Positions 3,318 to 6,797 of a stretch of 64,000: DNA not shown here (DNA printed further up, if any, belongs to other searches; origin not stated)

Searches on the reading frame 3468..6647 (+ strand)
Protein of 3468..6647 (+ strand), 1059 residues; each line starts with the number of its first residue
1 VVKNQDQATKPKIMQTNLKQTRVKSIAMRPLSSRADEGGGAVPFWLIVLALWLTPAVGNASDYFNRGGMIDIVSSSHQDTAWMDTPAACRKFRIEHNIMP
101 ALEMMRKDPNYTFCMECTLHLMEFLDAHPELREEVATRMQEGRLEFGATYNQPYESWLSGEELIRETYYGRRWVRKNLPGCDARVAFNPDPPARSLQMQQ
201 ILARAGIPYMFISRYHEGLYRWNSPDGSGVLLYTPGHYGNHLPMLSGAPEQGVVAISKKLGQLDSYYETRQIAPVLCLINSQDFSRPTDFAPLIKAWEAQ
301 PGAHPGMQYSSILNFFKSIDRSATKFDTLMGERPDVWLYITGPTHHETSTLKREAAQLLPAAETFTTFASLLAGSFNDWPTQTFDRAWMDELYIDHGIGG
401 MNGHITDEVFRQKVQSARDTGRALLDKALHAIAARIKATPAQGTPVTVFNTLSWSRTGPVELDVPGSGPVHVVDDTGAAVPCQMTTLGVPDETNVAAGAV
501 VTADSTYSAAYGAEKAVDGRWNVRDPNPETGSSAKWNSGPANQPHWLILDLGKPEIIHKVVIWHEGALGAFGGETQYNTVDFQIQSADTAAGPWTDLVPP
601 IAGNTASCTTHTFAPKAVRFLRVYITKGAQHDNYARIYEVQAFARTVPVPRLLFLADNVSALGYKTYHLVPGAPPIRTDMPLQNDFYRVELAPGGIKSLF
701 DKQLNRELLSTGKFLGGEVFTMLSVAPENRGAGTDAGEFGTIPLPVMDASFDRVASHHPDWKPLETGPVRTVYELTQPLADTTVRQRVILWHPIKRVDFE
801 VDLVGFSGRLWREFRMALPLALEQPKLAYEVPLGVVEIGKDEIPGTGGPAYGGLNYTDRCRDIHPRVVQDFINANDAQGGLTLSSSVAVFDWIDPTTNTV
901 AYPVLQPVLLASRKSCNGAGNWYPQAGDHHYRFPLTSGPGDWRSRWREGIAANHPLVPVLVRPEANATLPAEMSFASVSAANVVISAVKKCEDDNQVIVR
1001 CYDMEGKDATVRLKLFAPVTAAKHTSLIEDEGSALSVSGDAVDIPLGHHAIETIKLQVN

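Call 25: search_protein_families(library=pfam, proteins=[window:3468-6647:+], max_evalue=0.001)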
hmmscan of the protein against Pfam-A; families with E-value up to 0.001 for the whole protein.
window:3468-6647:+ (1059 aa): 5 families
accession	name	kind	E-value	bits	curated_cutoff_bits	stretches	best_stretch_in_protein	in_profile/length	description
PF01074.27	Glyco_hydro_38N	-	1.3e-24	87.5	25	1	72-321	4-257/270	Glycosyl hydrolases family 38 N-terminal domain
PF17677.7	Glyco_hydro38C2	-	1.7e-14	54.1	22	1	982-1054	1-72/72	Glycosyl hydrolases family 38 C-terminal beta sandwich domain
PF00754.31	F5_F8_type_C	-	5e-12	46.5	28.2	1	501-640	2-127/127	F5/8 type C domain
PF22633.2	F5_F8_type_C_2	-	1.4e-10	42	27.8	1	515-623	1-91/91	NedA-like, galactose-binding domain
PF07748.19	Glyco_hydro_38C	-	0.00021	22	25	1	682-837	1-143/206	Glycosyl hydrolases family 38 C-terminal domain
